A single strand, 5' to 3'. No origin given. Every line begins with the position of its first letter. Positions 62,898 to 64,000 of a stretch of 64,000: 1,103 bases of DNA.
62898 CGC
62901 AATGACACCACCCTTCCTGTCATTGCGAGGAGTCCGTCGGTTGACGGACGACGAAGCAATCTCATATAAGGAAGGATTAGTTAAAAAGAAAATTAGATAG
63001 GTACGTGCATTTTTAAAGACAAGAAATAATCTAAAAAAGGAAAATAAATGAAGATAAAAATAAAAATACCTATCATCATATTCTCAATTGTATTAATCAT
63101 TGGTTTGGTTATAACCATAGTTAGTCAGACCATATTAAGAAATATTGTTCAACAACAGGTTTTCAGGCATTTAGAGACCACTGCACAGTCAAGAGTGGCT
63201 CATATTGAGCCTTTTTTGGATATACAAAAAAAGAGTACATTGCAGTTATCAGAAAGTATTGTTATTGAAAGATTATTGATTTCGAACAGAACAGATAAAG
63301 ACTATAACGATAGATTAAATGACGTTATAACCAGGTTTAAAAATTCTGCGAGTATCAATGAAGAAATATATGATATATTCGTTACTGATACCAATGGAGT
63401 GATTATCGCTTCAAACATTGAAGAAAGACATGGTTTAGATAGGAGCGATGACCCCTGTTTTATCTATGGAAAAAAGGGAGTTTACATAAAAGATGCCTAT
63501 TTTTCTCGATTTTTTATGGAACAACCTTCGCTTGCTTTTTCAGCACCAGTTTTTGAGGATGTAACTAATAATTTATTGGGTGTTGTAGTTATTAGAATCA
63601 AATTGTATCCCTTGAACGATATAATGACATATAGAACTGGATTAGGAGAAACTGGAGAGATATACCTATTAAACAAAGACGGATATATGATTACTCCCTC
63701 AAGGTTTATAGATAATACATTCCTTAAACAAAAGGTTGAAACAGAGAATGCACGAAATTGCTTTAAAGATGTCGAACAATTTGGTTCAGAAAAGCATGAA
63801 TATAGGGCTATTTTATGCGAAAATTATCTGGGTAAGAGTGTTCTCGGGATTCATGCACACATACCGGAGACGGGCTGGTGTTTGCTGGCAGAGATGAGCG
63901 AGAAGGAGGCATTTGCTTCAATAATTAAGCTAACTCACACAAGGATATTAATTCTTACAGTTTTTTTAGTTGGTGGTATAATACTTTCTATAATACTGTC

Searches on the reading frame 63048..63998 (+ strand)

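Call 82: search_protein_families(library=pfam, proteins=[window:63048-63998:+], max_evalue=0.00001)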
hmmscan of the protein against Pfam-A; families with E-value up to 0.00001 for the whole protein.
window:63048-63998:+ (317 aa): 1 family
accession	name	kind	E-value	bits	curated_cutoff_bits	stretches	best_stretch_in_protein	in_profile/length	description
PF02743.24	dCache_1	-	2.4e-18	67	45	1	33-278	2-236/240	Cache domain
